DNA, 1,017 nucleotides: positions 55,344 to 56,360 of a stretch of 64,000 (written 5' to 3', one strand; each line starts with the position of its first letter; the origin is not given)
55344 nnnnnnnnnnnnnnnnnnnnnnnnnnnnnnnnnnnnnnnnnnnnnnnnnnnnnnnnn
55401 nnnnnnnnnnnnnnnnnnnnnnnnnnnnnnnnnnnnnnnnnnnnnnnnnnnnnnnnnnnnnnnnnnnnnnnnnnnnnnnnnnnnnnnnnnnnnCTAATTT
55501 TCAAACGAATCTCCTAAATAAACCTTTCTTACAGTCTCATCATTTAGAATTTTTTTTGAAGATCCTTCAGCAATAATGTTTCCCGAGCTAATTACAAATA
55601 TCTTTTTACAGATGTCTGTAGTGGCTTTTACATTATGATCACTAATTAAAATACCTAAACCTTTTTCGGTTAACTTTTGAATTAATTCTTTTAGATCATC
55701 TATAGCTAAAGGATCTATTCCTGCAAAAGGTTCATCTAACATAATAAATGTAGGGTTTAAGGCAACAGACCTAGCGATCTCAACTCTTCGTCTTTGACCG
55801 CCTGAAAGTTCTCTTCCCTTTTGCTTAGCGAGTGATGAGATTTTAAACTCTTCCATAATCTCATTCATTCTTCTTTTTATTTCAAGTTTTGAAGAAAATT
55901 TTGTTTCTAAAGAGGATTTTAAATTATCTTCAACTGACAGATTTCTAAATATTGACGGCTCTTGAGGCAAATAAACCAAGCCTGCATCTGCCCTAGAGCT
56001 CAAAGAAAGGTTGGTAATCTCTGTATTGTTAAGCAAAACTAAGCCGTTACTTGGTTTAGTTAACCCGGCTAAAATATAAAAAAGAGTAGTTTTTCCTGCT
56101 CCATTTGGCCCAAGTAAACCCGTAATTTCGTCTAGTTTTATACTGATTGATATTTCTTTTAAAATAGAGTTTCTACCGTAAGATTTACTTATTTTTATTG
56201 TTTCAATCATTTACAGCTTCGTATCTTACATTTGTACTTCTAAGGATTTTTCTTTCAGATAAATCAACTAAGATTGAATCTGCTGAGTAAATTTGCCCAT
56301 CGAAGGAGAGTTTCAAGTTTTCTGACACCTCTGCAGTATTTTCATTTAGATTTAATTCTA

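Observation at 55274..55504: Mini sigma-54: only the RpoN-box DNA-binding domain remains, as an intact coupled ORF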

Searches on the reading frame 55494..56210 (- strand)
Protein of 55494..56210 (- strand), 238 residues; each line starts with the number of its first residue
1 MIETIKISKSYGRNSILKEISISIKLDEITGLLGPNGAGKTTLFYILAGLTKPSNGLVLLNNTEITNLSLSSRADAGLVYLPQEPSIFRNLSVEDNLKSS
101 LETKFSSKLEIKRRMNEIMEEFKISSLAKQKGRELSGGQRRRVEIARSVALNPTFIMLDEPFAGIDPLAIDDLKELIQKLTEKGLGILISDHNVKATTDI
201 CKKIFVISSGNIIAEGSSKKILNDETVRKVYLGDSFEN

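Call 3: search_protein_families(library=pfam, proteins=[window:55494-56210:-], max_evalue=1)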
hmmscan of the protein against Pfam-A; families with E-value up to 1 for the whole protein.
window:55494-56210:- (238 aa): 12 families
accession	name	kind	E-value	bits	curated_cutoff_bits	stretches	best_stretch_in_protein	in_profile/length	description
PF00005.33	ABC_tran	-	2e-34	119.5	25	1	17-163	1-137/137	ABC transporter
PF13304.12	AAA_21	-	1.1e-08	35.9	27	2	29-50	1-22/304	AAA domain, putative AbiEii toxin, Type IV TA system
PF12399.14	BCA_ABC_TP_C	-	2.9e-06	27.2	25.5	1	212-236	2-26/27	Branched-chain amino acid ATP-binding cassette transporter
PF02463.25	SMC_N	-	0.00012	22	40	1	23-193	19-198/220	RecF/RecN/SMC N terminal domain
PF13175.12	AAA_15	-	0.0015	18.6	32.1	1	22-68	17-68/374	AAA ATPase domain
PF13476.12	AAA_23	-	0.002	19.2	27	1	28-47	20-39/201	AAA domain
PF13173.12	AAA_14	-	0.016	15.6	27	1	28-69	3-44/129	AAA domain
PF13555.12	AAA_29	-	0.026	14.7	27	1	22-44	17-39/61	P-loop containing region of AAA domain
PF13558.12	SbcC_Walker_B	-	0.032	14.9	27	1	152-177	63-88/90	SbcC/RAD50-like, Walker B motif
PF07728.20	AAA_5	-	0.09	13.2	22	1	32-68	4-40/139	AAA domain (dynein-related subfamily)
PF00004.35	AAA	-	0.11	13.4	21.2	1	32-66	3-35/131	ATPase family associated with various cellular activities (AAA)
PF04310.18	MukB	-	0.13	12.4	23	1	27-79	25-77/226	MukB N-terminal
